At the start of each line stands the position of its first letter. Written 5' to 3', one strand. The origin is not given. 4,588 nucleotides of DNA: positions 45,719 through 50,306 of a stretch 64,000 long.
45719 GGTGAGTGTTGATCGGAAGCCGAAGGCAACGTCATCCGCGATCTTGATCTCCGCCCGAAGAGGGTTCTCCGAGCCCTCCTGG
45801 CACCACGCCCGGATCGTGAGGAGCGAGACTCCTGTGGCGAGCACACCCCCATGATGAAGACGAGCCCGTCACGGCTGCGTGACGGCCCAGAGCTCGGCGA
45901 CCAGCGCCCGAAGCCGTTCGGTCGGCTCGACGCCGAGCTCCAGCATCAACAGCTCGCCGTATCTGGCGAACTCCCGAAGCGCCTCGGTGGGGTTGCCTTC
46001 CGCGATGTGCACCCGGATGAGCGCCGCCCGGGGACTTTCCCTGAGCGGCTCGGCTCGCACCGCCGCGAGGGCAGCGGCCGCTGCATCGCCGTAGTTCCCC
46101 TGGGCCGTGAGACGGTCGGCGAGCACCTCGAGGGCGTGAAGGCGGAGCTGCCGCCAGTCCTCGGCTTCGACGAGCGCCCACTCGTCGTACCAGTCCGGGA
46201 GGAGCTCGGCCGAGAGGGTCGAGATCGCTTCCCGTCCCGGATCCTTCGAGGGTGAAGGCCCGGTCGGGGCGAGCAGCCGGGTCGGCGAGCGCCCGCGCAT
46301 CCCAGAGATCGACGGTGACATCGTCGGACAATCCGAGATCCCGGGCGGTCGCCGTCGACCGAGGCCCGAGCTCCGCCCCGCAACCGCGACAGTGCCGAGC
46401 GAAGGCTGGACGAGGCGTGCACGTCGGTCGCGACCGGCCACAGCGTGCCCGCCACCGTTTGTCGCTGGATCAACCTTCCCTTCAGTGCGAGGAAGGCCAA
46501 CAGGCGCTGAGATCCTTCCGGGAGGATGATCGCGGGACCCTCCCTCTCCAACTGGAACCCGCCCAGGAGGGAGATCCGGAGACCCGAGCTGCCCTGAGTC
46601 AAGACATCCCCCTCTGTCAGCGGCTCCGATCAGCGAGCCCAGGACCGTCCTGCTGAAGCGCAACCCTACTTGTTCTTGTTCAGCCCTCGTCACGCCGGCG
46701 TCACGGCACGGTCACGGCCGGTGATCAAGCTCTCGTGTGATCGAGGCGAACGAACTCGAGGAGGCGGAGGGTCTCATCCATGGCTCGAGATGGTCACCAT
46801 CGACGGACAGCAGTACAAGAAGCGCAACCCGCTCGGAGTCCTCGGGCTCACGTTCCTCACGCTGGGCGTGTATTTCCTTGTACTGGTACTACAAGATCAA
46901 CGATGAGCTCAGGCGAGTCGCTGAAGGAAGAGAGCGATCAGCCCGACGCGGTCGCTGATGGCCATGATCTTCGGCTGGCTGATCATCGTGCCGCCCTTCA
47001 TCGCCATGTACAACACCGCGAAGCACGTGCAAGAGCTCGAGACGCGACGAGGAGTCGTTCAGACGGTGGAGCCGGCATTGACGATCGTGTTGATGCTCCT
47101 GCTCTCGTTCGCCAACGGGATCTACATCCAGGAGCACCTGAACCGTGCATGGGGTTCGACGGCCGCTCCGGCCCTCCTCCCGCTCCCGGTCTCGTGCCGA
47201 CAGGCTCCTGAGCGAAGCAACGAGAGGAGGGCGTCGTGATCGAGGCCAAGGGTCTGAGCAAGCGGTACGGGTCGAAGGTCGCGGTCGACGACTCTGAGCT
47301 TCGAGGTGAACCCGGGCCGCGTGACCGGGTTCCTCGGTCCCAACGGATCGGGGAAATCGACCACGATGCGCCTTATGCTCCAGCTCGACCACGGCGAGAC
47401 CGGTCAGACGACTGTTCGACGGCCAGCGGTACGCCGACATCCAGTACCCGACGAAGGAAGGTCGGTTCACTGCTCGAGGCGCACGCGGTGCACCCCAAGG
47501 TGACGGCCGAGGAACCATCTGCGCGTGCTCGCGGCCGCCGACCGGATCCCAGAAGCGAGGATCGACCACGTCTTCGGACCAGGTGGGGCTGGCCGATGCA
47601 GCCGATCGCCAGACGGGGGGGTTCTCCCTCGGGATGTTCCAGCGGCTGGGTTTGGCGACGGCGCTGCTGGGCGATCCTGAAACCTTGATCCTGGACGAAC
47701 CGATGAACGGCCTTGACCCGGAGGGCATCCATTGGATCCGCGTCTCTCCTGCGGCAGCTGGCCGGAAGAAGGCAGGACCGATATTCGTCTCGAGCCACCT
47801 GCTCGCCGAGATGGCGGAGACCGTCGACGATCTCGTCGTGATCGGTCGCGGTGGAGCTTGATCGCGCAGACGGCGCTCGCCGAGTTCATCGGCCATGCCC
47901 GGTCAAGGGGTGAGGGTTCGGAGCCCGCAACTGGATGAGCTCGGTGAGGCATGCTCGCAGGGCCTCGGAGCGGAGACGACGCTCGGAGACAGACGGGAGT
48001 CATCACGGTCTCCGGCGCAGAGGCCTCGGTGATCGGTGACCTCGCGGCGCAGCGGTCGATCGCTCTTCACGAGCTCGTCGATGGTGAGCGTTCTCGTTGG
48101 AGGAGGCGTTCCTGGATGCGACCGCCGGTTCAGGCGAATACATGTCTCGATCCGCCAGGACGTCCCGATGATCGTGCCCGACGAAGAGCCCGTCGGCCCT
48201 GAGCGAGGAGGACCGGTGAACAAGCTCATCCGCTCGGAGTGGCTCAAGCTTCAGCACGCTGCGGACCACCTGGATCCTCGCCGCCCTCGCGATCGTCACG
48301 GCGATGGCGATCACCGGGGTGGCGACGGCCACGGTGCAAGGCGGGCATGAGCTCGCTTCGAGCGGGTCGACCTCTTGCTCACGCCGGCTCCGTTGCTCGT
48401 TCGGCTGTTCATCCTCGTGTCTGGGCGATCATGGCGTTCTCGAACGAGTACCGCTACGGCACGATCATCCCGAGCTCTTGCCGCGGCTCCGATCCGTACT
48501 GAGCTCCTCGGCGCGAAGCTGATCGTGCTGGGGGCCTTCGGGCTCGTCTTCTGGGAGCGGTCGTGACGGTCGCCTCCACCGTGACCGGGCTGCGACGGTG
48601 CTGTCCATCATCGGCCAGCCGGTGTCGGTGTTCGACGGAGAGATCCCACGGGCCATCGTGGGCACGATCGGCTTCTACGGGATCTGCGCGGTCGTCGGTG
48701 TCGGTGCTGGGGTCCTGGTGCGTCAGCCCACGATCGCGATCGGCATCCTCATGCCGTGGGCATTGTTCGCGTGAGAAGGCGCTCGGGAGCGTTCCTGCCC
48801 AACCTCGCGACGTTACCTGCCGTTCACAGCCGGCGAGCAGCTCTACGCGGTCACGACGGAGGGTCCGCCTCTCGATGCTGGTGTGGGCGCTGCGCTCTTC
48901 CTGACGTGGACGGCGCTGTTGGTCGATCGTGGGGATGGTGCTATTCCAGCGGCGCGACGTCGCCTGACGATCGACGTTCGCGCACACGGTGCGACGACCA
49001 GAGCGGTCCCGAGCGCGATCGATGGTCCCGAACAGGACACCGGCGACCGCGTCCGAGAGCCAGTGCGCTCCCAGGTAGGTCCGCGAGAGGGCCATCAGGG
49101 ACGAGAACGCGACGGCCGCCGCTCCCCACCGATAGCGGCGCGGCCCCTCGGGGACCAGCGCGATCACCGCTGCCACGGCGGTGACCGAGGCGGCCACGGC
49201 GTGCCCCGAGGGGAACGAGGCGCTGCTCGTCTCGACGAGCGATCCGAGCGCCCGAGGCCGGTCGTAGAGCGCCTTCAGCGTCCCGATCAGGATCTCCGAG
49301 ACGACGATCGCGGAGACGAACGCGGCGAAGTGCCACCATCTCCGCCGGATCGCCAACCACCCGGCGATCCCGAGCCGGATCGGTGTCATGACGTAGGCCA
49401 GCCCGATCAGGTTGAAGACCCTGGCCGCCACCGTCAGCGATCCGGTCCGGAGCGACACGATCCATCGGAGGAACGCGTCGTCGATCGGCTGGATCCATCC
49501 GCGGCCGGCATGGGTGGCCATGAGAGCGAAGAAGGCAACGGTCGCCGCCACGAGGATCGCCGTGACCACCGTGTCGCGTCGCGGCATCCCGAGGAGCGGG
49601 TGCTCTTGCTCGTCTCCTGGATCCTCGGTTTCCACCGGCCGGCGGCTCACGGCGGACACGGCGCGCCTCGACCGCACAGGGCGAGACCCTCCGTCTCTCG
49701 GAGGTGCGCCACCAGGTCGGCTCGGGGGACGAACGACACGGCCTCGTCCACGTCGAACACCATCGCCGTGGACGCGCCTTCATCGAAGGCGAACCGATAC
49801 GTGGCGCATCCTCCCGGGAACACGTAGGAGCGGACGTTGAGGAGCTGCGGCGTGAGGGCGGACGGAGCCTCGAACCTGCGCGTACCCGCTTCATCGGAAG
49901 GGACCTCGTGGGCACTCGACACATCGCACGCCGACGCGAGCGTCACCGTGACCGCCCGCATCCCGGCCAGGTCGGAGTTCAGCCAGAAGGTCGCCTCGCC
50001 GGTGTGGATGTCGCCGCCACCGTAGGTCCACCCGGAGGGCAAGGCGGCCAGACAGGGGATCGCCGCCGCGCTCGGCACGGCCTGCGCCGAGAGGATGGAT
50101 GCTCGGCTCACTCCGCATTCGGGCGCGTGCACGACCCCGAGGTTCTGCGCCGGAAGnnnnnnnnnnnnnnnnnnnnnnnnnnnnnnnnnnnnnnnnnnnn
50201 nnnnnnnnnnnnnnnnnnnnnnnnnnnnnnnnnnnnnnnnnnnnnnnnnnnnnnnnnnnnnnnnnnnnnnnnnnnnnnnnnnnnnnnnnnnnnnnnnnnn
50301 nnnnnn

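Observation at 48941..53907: Four-gene translationally coupled membrane operon built around a dead-PAP2 / kinase / extracytoplasmic-domain fusion protein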

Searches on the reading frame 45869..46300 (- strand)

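Call 68: search_protein_families(library=pfam, proteins=[window:45869-46300:-], max_evalue=0.001)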
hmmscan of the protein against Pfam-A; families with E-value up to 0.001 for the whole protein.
window:45869-46300:- (143 aa): 3 families
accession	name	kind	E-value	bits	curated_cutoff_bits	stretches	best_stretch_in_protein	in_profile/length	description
PF03704.23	BTAD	-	1.3e-17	65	22.1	1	23-137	30-145/146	Bacterial transcriptional activator domain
PF13428.12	TPR_14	-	0.00019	22.2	23.5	0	56-95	3-42/44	Tetratricopeptide repeat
PF14559.12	TPR_19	-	0.0006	20.5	25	0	64-114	1-51/68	Tetratricopeptide repeat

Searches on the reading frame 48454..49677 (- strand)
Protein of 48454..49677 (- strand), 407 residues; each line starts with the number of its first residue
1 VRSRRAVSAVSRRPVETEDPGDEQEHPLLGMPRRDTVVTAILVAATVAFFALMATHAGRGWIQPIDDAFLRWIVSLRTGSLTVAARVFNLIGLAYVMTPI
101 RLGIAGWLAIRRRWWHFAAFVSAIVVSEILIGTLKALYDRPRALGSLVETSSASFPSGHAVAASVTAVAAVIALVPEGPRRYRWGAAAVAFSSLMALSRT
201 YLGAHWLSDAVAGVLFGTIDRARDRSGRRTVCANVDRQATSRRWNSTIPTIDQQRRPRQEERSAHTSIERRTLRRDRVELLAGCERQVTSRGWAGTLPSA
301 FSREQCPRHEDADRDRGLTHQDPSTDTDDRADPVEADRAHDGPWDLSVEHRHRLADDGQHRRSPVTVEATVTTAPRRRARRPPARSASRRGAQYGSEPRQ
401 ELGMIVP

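Call 3: search_protein_families(library=pfam, proteins=[window:48454-49677:-], max_evalue=0.01)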
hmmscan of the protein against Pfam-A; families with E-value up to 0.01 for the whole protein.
window:48454-49677:- (407 aa): 2 families
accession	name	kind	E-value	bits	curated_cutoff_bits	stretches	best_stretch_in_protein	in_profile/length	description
PF01569.27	PAP2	-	1.1e-13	51.5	27.2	1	119-218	4-115/130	PAP2 superfamily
PF14378.12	PAP2_3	-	4.9e-05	23.6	27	1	95-217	67-184/190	PAP2 superfamily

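Call 4: search_protein_families(library=ncbifam, proteins=[window:48454-49677:-], max_evalue=0.01)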
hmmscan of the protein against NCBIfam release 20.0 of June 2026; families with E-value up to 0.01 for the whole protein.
window:48454-49677:- (407 aa): 3 families
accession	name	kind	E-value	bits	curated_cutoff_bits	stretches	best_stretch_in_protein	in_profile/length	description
NF047884.1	UdeprDiPSep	equivalog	5.5e-07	29.7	250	1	87-219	47-178/188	undecaprenyl-diphosphatase SepP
NF007975.0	PRK10699.1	equivalog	1.3e-06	28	261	1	152-217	156-219/254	phosphatidylglycerophosphatase B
NF008813.0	PRK11837.1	equivalog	0.00018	21.5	229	1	119-219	67-163/202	undecaprenyl-diphosphate phosphatase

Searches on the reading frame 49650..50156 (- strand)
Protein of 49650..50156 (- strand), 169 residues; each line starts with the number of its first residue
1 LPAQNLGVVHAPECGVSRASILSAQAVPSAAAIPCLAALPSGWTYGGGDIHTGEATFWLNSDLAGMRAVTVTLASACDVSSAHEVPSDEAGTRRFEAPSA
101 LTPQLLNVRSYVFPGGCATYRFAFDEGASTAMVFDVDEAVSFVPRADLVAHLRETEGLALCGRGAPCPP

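Call 42: predict_structure(alignment_id=A2)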
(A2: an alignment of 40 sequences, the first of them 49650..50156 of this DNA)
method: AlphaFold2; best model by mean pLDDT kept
length: 169 residues; sequences in the alignment: 40
mean_pLDDT: 90.0   pTM: 0.86
mean pLDDT of the five models: 90.0, 89.9, 86.9, 85.7, 85.4
residues with pLDDT >= 90: 133; 70-90: 22; 50-70: 9; < 50: 5
segments of 3 or more residues with pLDDT < 50: 1-5
pLDDT, mean of each block of 10 residues (from residue 1): 58 92 93 95 94 91 97 96 94 93 91 97 95 92 94 89 67
secondary structure, 60 per line:
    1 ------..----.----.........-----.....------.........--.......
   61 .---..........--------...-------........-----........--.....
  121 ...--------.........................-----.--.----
elements in order: H18-26 E32-36 E43-51 E54-61 E65-74 E83-85 E93-100 E106-113 E116-123 H132-139 E140-144 H145-156

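Call 44: fold_search(model_id=the predicted structure, library=pdb)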
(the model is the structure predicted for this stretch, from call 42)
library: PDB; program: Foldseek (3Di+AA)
matches with E <= 10: 1123; with E <= 0.001: 0
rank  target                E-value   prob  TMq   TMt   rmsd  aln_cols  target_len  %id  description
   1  3hlz_B                2.1e-03  0.99  0.37  0.26   6.2       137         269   11  Crystal structure of BT_1490 (NP_810393.1) from BACTEROIDES THETAIOTAOMICRON VPI-5482 at 1.50 A resolution (released 2009-06-16)
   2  3hlz_A                4.7e-03  0.99  0.36  0.25   6.0       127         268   10  Crystal structure of BT_1490 (NP_810393.1) from BACTEROIDES THETAIOTAOMICRON VPI-5482 at 1.50 A resolution (released 2009-06-16)
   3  5zx9                  8.4e-03  0.90  0.34  0.35   6.9       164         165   12  Crystal structure of apo form fibronectin-binding protein Apa from Mycobacterium tuberculosis (released 2019-05-29)
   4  4ors_B                6.0e-02  0.30  0.21  0.21  15.4       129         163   10  Three-dimensional structure of the C65A mutant of Human lipocalin-type Prostaglandin D Synthase apo-form (released 2014-08-06)
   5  4ewf_B                8.0e-02  0.80  0.24  0.16   8.6        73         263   16  The crystal structure of beta-lactamase from Sphaerobacter thermophilus DSM 20745 (released 2012-09-19)
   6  4ewf_C                8.9e-02  0.80  0.24  0.16   8.6        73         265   16  The crystal structure of beta-lactamase from Sphaerobacter thermophilus DSM 20745 (released 2012-09-19)
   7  9gnw_P                1.2e-01  0.44  0.32  0.29  10.3       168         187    8  Universal PSII assembly intermediate (released 2025-09-17)
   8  4ewf_D                1.3e-01  0.75  0.24  0.16   8.6        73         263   16  The crystal structure of beta-lactamase from Sphaerobacter thermophilus DSM 20745 (released 2012-09-19)
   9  7wff_f                1.3e-01  0.54  0.32  0.34   6.3       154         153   10  Subcomplexes B,M and L in the Cylic electron transfer supercomplex NDH-PSI from Arabidopsis (released 2022-03-16)
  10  2qos_C                1.3e-01  0.08  0.17  0.17  15.7       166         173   11  Crystal structure of complement protein C8 in complex with a peptide containing the C8 binding site on C8 (released 2007-10-16)
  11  8cx1_H                1.5e-01  0.33  0.20  0.22  11.3       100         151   14  Cryo-EM structure of human APOBEC3G/HIV-1 Vif/CBFbeta/ELOB/ELOC dimeric complex in State 1 (released 2023-02-15)
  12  4n9f_L                1.5e-01  0.28  0.20  0.22  10.1        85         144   10  Crystal structure of the Vif-CBFbeta-CUL5-ElOB-ElOC pentameric complex (released 2014-01-08)
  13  9grx_0                1.6e-01  0.41  0.30  0.31   6.6       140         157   11  NDH-PSI-LHCI supercomplex from S. oleracea (released 2025-02-12)
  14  3sao_B                1.6e-01  0.13  0.21  0.23  17.1       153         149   14  The Siderocalin Ex-FABP functions through dual ligand specificities (released 2011-12-28)
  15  4rth_B                1.9e-01  0.51  0.33  0.34   8.0       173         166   10  The crystal structure of PsbP from Zea mays (released 2015-03-11)
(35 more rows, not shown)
